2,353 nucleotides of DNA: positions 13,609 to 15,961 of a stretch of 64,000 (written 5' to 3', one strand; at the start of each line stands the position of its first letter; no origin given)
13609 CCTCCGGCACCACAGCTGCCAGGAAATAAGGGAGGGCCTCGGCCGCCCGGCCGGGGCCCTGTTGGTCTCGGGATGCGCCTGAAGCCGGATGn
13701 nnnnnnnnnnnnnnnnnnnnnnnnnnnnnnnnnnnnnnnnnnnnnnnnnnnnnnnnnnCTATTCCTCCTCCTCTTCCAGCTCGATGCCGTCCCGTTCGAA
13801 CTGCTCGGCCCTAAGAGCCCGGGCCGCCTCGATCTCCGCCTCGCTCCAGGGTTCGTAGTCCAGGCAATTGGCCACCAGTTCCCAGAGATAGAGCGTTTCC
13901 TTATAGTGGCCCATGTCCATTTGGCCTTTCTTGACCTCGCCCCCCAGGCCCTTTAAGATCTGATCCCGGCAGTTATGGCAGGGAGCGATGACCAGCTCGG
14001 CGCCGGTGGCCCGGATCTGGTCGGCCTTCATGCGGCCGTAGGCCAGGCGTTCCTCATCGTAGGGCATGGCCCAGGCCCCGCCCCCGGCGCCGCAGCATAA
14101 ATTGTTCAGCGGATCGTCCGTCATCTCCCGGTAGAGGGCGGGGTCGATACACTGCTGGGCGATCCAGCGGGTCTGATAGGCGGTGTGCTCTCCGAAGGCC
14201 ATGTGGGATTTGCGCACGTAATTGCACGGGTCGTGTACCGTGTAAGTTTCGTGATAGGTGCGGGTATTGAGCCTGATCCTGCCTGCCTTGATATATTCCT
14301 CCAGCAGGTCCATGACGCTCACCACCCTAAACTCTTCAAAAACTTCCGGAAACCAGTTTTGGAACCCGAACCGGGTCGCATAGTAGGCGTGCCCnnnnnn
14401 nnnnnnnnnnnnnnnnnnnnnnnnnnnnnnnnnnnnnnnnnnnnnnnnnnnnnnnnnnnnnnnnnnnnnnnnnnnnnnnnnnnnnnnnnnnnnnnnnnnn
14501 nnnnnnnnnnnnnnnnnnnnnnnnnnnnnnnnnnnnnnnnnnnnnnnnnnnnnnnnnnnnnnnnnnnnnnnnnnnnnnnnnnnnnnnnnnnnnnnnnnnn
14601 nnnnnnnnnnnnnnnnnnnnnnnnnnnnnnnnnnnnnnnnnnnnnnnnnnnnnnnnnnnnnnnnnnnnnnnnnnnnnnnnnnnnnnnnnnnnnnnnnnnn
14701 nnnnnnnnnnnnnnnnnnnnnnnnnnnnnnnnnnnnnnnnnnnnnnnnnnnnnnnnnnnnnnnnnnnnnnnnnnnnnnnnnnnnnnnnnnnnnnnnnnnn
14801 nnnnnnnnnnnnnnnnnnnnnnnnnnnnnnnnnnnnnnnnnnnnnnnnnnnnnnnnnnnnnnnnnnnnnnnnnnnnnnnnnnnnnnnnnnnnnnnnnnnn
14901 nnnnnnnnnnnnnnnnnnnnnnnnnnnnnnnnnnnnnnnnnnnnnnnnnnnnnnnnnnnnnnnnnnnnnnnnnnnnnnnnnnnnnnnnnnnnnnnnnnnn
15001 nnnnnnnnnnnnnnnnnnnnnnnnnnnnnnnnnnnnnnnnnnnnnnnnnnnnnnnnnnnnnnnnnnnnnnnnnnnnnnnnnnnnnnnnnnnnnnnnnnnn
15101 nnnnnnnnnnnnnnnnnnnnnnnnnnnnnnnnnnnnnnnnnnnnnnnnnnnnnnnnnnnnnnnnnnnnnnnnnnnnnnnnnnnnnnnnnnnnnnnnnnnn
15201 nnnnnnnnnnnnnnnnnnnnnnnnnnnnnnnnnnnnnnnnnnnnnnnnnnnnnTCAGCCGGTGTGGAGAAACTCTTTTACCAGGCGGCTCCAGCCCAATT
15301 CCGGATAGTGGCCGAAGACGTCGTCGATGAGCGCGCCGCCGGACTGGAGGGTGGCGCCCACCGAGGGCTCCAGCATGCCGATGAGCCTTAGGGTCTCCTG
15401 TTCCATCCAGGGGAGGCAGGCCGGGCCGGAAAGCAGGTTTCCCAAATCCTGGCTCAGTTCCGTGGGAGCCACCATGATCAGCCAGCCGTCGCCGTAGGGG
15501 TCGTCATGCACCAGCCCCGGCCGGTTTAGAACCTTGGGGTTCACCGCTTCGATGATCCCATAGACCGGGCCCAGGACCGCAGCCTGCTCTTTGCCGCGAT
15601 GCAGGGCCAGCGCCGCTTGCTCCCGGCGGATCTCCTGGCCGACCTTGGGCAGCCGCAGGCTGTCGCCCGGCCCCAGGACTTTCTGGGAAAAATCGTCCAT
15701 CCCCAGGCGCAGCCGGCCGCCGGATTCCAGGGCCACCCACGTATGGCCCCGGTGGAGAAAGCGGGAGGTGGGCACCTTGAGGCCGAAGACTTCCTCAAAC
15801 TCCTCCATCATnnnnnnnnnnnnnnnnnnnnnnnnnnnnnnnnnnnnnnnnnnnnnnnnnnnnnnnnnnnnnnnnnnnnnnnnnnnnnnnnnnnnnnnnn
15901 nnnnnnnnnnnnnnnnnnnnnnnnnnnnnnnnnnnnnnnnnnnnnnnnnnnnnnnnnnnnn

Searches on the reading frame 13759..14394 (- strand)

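Call 3: search_protein_families(library=pfam, proteins=[window:13759-14325:-], max_evalue=0.01)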
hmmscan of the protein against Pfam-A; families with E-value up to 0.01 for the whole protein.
window:13759-14325:- (188 aa): 1 family
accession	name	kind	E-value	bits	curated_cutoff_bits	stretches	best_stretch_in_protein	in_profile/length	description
PF02754.22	CCG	-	3.6e-09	37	20.6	1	28-123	1-84/85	Cysteine-rich domain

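Call 6: search_protein_families(library=ncbifam, proteins=[window:13759-14325:-], max_evalue=0.001)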
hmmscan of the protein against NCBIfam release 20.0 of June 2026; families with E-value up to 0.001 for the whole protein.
window:13759-14325:- (188 aa): 5 families
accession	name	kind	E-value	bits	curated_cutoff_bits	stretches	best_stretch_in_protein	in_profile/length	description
NF045724.1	ferredox_TmcB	equivalog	6.7e-22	77.7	735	1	2-122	290-403/430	electron transfer complex ferredoxin TmcB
NF045711.1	sulf_resp_HmcF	equivalog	2.8e-21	75.8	750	1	5-123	313-425/457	sulfate respiration complex iron-sulfur protein HmcF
NF004898.0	PRK06259.1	equivalog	1.8e-10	40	385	1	3-128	356-468/488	fumarate reductase (CoM/CoB) subunit TfrB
NF045796.1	DsrK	equivalog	3.3e-09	35.9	400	1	1-123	299-416/453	sulfate reduction electron transfer complex DsrMKJOP subunit DsrK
NF045670.1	quin_L_LdhH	equivalog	7.9e-08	31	800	1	16-145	590-705/706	L-lactate dehydrogenase (quinone) large subunit LdhH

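Call 56: search_protein_families(library=ncbifam, proteins=[window:13759-14394:-], max_evalue=0.001)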
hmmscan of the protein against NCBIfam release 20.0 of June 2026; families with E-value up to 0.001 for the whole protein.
window:13759-14394:- (211 aa): 6 families
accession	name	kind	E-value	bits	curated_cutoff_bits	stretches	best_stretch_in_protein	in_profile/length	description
NF045724.1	ferredox_TmcB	equivalog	5.3e-23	81.3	735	1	1-145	266-403/430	electron transfer complex ferredoxin TmcB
NF045711.1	sulf_resp_HmcF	equivalog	1e-21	77.3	750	1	2-146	285-425/457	sulfate respiration complex iron-sulfur protein HmcF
NF004898.0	PRK06259.1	equivalog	4.4e-11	42.1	385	1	21-151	354-468/488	fumarate reductase (CoM/CoB) subunit TfrB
NF045796.1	DsrK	equivalog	1e-09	37.5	400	1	19-146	294-416/453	sulfate reduction electron transfer complex DsrMKJOP subunit DsrK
NF045670.1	quin_L_LdhH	equivalog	4.5e-08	31.8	800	1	24-168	576-705/706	L-lactate dehydrogenase (quinone) large subunit LdhH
NF045663.1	diclust_near_Sec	equivalog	1.9e-05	23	530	1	14-148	502-620/759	pyridine nucleotide-disulfide oxidoreductase/dicluster-binding protein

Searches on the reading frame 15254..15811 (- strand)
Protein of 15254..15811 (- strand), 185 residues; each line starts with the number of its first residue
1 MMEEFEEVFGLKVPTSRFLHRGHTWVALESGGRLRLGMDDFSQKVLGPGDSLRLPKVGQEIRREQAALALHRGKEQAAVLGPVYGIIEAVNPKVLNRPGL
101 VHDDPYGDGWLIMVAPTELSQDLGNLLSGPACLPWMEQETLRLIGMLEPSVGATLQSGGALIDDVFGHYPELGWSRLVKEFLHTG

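Call 5: search_solved_structures(query=window:15254-15811:-, max_evalue=0.01, show_alignments=4)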
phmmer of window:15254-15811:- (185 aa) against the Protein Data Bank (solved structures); distinct sequences matched with E-value up to 0.01: 13.
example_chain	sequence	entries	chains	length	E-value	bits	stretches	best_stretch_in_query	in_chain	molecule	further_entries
1onl_A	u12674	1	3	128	4.7e-16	62.8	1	12-130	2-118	glycine cleavage system H protein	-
2edg_A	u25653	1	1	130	3.1e-12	50.3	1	19-129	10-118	Glycine cleavage system H protein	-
3klr_A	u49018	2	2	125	7.8e-12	49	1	21-128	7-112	Glycine cleavage system H protein | Glycine cleavage system H protein, mitochondrial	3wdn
2ka7_A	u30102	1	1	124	9.9e-12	48.7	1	21-127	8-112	Glycine cleavage system H protein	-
1zko_A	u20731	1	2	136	1.2e-11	48.4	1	21-127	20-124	Glycine cleavage system H protein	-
1dxm_A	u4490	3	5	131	1.4e-11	48.2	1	22-139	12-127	H PROTEIN | H PROTEIN OF THE GLYCINE CLEAVAGE SYSTEM | H-PROTEIN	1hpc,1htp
3a8i_E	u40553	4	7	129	2.3e-11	47.5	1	13-133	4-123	Glycine cleavage system H protein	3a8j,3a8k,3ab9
3a7a_B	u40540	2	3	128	2.3e-11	47.5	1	13-133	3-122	Glycine cleavage system H protein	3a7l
8ugo_E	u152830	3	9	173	2.4e-11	47.4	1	19-128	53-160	Glycine cleavage system H protein, mitochondrial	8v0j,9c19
3ift_A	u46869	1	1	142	1.7e-10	44.7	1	13-115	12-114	Glycine cleavage system H protein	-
3hgb_A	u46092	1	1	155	2.1e-10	44.3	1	13-115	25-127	Glycine cleavage system H protein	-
3tzu_A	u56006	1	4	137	4.1e-10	43.4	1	11-121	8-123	Glycine cleavage system H protein 1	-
3mxu_A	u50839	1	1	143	9.4e-07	32.4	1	17-116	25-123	Glycine cleavage system H protein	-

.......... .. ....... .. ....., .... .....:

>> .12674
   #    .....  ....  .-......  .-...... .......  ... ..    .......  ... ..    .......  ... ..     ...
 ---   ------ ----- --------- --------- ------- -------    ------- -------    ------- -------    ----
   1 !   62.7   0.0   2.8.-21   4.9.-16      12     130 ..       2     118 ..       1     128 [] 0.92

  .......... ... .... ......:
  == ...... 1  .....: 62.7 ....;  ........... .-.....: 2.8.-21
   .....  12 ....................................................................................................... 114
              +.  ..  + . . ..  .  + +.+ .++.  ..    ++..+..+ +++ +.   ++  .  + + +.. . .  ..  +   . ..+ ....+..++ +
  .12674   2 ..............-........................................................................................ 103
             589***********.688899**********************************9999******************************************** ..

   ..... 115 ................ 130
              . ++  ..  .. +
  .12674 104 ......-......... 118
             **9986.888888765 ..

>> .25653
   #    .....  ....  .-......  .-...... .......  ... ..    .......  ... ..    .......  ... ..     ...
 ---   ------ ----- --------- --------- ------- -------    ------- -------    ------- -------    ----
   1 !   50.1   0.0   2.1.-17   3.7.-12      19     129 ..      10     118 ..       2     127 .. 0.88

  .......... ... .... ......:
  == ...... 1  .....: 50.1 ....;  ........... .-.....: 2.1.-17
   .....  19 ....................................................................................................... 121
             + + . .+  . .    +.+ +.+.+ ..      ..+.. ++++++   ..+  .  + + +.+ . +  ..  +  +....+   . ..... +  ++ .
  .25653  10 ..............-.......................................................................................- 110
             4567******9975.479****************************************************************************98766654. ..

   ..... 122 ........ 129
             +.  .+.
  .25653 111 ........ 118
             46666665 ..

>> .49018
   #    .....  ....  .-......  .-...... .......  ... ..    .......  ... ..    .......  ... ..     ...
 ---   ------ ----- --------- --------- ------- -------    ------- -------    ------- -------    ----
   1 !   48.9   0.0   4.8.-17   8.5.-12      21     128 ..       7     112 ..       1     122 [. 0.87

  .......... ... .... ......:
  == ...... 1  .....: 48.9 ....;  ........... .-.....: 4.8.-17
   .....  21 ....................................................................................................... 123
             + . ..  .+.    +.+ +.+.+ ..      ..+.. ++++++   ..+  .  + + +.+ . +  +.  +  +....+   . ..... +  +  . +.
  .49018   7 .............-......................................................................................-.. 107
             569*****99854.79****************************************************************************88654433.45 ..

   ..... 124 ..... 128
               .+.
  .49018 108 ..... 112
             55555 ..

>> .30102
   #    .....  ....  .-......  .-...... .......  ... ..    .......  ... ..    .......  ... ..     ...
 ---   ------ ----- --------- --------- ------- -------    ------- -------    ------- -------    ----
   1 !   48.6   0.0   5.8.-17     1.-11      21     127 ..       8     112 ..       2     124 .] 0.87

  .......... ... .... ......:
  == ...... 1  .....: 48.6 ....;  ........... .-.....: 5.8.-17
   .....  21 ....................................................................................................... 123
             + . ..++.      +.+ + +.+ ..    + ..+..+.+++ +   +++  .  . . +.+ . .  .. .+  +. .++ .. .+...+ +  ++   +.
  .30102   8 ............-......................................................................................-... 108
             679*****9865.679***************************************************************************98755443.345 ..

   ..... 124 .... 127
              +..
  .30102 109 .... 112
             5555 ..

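Call 41: search_protein_representatives(protein=window:15257-15811:-)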
Query: 185 residues. Proteins with E-value up to 0.001 (for the whole library): 4236; up to 1e-10: 1518; up to 1e-30: 44. The best 150 are listed.
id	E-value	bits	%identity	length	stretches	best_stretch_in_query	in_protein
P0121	3.1e-119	412.5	100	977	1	1-185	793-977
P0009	1.4e-77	276.6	64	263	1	2-184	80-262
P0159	3.2e-74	265.6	64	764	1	2-183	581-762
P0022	5.3e-72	258.4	64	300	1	6-184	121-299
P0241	2.7e-55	203.9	52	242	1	4-181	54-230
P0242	3.3e-55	203.6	51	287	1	6-182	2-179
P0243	2.2e-54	201.0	47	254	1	5-183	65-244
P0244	5.5e-53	196.4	48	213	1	5-182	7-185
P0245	9.5e-43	163.0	54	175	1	4-153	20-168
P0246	5.0e-42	160.6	36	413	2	13-142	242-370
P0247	8.2e-42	159.9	42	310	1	9-183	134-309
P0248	8.4e-42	159.9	51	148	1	38-184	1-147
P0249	1.3e-41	159.3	43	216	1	8-185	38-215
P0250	1.5e-41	159.1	45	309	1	5-184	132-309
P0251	1.3e-40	156.0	42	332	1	4-183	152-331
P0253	5.1e-38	147.5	36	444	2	16-112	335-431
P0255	2.9e-37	145.1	40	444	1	7-184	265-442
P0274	4.2e-32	128.2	37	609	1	8-182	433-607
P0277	1.3e-31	126.7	31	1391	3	7-140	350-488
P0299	1.9e-28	116.3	35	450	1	4-184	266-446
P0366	7.1e-25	104.7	32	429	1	8-183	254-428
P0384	2.1e-24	103.1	32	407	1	8-181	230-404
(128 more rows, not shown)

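Call 43: search_protein_families(library=pfam, proteins=[P0247, P0255, P0274, P0277, P0246, P0253, P0299, P0366, P0384], max_evalue=0.01)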
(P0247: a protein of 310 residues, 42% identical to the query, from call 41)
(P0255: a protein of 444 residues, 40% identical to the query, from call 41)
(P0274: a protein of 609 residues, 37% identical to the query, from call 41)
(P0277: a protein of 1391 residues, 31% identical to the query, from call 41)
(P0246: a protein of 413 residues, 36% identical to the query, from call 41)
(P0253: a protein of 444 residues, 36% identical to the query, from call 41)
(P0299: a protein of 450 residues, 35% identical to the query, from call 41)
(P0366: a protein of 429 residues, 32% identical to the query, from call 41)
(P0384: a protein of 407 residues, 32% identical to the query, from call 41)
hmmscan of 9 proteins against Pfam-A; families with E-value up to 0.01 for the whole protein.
P0247 (310 aa): 1 family
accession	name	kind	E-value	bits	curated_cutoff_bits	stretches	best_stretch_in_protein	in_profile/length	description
PF01597.25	GCV_H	-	6.1e-17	62.1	22.2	1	143-260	2-118/122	Glycine cleavage H-protein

P0255 (444 aa): 16 families
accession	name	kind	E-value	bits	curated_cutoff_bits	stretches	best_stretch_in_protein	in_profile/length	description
PF01597.25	GCV_H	-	4.7e-17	62.5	22.2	1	277-395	3-120/122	Glycine cleavage H-protein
PF00037.32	Fer4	-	2.5e-13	49.7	21.1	2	173-195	2-24/24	4Fe-4S binding domain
PF12838.12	Fer4_7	-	1.2e-12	48.5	27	3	179-227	2-52/52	4Fe-4S dicluster domain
PF14697.11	Fer4_21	-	5e-10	39.8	35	2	173-230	2-59/59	4Fe-4S dicluster domain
PF12837.12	Fer4_6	-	1.3e-09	38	25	2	172-194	2-24/24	4Fe-4S binding domain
PF13484.11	Fer4_16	-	3.7e-09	37.7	30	2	213-242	2-33/66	4Fe-4S double cluster binding domain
PF13187.11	Fer4_9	-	6.4e-09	36.1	27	1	178-228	1-52/52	4Fe-4S dicluster domain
PF25160.1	LdpA_Fe-S-bd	-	9e-09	35.4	27.6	2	173-197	22-46/49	LdpA Fe-S cluster-binding domain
PF12797.12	Fer4_2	-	8e-07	29.1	24.5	1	174-191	5-22/22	4Fe-4S binding domain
PF13534.11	Fer4_17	-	2.9e-06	28.2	22.2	0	177-190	44-57/61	4Fe-4S dicluster domain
PF13237.11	Fer4_10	-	4.5e-06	26.9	25.5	1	174-224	4-53/53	4Fe-4S dicluster domain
PF12800.12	Fer4_4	-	4.2e-05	24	24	1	177-192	2-17/17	4Fe-4S binding domain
PF13183.11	Fer4_8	-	0.00018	22.4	27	1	177-226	3-67/68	4Fe-4S dicluster domain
PF13459.11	Fer4_15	-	0.0011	20.1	22.4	0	174-190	3-19/66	4Fe-4S single cluster domain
PF12798.12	Fer4_3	-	0.0015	19.7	27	0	179-193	1-15/15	4Fe-4S binding domain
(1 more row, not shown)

P0274 (609 aa): 1 family
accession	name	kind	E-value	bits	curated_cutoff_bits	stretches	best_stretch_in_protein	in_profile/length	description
PF01597.25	GCV_H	-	1.4e-20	73.8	22.2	1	443-554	2-112/122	Glycine cleavage H-protein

P0277 (1391 aa): 15 families
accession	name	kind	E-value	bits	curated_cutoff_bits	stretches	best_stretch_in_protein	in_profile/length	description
PF01597.25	GCV_H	-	1.4e-69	232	22.2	3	360-468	1-107/122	Glycine cleavage H-protein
PF02754.22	CCG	-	2.2e-29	101.8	20.6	2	1269-1356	1-84/85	Cysteine-rich domain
PF01565.28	FAD_binding_4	-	7.9e-27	94.1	26.4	1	537-675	1-138/139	FAD binding domain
PF02913.24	FAD-oxidase_C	-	9.1e-13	48.9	21.2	1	707-940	2-248/248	FAD linked oxidases, C-terminal domain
PF13183.11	Fer4_8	-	5.7e-12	46.4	27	1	1008-1077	4-68/68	4Fe-4S dicluster domain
PF13534.11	Fer4_17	-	8.2e-10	39.5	22.2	1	1009-1078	2-61/61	4Fe-4S dicluster domain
PF09891.15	DUF2118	-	9.6e-07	29.3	20.5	0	209-254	97-140/149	Uncharacterized protein conserved in archaea (DUF2118)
PF12838.12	Fer4_7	-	6.6e-06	26.9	27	1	1009-1077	2-52/52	4Fe-4S dicluster domain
PF13375.12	RnfC_N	-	1.4e-05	25.5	25.6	0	213-254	46-89/101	RnfC Barrel sandwich hybrid domain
PF13187.11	Fer4_9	-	4.4e-05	23.9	27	1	1009-1076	2-50/52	4Fe-4S dicluster domain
PF13237.11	Fer4_10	-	0.00011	22.5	25.5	1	1006-1074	6-53/53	4Fe-4S dicluster domain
PF13746.11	Fer4_18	-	0.00013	22.6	27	1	1061-1081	59-79/114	4Fe-4S dicluster domain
PF13484.11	Fer4_16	-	0.00019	22.6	30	1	1009-1075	2-65/66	4Fe-4S double cluster binding domain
PF00037.32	Fer4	-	0.0003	20.9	21.1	1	1062-1076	7-21/24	4Fe-4S binding domain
PF12797.12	Fer4_2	-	0.0011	19.2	24.5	0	1005-1021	6-22/22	4Fe-4S binding domain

P0246 (413 aa): 1 family
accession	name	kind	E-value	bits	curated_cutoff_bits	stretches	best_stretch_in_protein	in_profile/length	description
PF01597.25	GCV_H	-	5.5e-41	139.7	22.2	2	59-167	3-110/122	Glycine cleavage H-protein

P0253 (444 aa): 1 family
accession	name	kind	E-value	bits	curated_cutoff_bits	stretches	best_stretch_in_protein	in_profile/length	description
PF01597.25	GCV_H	-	3.6e-31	108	22.2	2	118-202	15-99/122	Glycine cleavage H-protein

P0299 (450 aa): 1 family
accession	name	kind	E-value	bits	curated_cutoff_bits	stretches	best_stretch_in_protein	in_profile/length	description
PF01597.25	GCV_H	-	1.9e-13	50.8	22.2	1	281-399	3-120/122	Glycine cleavage H-protein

P0366 (429 aa): 1 family
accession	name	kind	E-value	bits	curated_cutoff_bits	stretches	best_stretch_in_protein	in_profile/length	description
PF01597.25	GCV_H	-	2.1e-19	70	22.2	1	264-376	2-113/122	Glycine cleavage H-protein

P0384 (407 aa): 1 family
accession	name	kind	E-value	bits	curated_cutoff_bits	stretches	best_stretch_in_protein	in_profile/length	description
PF01597.25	GCV_H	-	4.9e-20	72.1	22.2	1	241-353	3-114/122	Glycine cleavage H-protein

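Call 57: search_protein_families(library=ncbifam, proteins=[window:15257-15811:-, P0255, P0247, P0244], max_evalue=1)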
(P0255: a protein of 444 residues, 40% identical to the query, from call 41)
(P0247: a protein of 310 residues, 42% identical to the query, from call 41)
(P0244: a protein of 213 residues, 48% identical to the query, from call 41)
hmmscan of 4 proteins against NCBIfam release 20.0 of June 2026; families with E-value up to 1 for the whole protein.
window:15257-15811:- (185 aa): 4 families
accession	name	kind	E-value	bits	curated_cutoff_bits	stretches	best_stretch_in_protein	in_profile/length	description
NF002270.0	PRK01202.1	subfamily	4.7e-18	65.2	117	1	13-129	4-119/129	glycine cleavage system protein GcvH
TIGR00527.1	gcvH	equivalog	1.4e-17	64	115.85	1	20-128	9-117/129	glycine cleavage system protein GcvH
TIGR03077.1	not_gcvH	equivalog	4.3e-07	29.9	144.05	1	23-115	6-98/110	glycine cleavage protein H-like protein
NF045810.1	GcvH_rel_desulf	equivalog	0.00055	19.7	150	1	78-121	77-119/167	GcvH-related protein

P0255 (444 aa): 109 families (the best 25 are shown)
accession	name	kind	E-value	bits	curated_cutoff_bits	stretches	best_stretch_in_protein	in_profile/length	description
NF040770.1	hetero_SS_HdrA2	exception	1.3e-50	172.3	1100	1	1-245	405-640/777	CoB-CoM heterodisulfide reductase HdrA2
NF041778.1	hetero_SS_HdrA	equivalog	8.3e-42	142.9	1400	1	6-242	421-647/771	ferredoxin:CoB-CoM heterodisulfide reductase subunit HdrA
NF041891.1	hdrA_Methbact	equivalog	3.2e-38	131.5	1300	1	3-269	405-655/762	ferredoxin:CoB-CoM heterodisulfide reductase subunit HdrA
NF002270.0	PRK01202.1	subfamily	6.9e-15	55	117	1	271-395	4-127/129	glycine cleavage system protein GcvH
TIGR00527.1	gcvH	equivalog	1.1e-12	48.1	115.85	1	274-396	5-127/129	glycine cleavage system protein GcvH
NF040684.1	PorD_Arch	equivalog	7.3e-11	42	120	2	212-232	63-83/85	pyruvate synthase subunit PorD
TIGR02179.1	PorD_KorD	subfamily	1.3e-10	41.2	60.05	2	175-232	23-76/78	2-oxoacid:acceptor oxidoreductase, delta subunit, pyruvate/2-ketoisovalerate family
NF007203.0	PRK09624.1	equivalog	1.5e-10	41.3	171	1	172-232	46-102/105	pyuvate ferredoxin oxidoreductase subunit delta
TIGR01944.1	rnfB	subfamily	1.8e-10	40.6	68.7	1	163-238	99-170/190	RnfABCDGE type electron transport complex subunit B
NF007202.0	PRK09623.1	equivalog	1.8e-09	37.9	166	1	164-232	38-102/105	3-methyl-2-oxobutanoate dehydrogenase subunit delta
NF005415.0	PRK06991.1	equivalog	4.1e-09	36.5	281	1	166-235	74-139/284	electron transport complex subunit RsxB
NF042909.1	FMH_DH_FwdF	exception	1.9e-08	33.8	375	2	159-210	39-88/336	tungsten-dependent formylmethanofuran dehydrogenase subunit FwdF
NF003475.0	PRK05113.1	equivalog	2.2e-08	34.2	203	1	166-235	102-167/190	electron transport complex subunit RsxB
NF005503.0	PRK07118.1-2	equivalog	2.7e-08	33.4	252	1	178-238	139-194/292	RnfABCDGE type electron transport complex subunit B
TIGR03294.1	FrhG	equivalog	3.2e-08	33.6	245.5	2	172-226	169-218/228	coenzyme F420 hydrogenase subunit gamma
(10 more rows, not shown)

P0247 (310 aa): 5 families
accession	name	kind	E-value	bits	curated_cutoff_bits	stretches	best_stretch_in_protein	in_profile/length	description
NF002270.0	PRK01202.1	subfamily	1.1e-16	60.8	117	1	137-259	3-124/129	glycine cleavage system protein GcvH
TIGR00527.1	gcvH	equivalog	1.1e-12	48.1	115.85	1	138-256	2-120/129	glycine cleavage system protein GcvH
TIGR03077.1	not_gcvH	equivalog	0.0002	21.3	144.05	1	148-240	6-98/110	glycine cleavage protein H-like protein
NF045810.1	GcvH_rel_desulf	equivalog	0.00059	19.6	150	1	138-252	12-126/167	GcvH-related protein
NF045808.1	PT-DNA_restrict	exception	0.28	10.3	180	0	103-135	173-205/284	phosphorothioated DNA-binding restriction endonuclease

P0244 (213 aa): 4 families
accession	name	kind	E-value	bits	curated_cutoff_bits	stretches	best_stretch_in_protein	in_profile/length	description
NF002270.0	PRK01202.1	subfamily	2.1e-19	69.6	117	1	15-140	4-127/129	glycine cleavage system protein GcvH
TIGR00527.1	gcvH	equivalog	2e-16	60.2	115.85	1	16-134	3-120/129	glycine cleavage system protein GcvH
NF045810.1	GcvH_rel_desulf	equivalog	7.2e-08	32.3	150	1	15-130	12-126/167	GcvH-related protein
TIGR03077.1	not_gcvH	equivalog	1.1e-05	25.4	144.05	1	26-118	6-98/110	glycine cleavage protein H-like protein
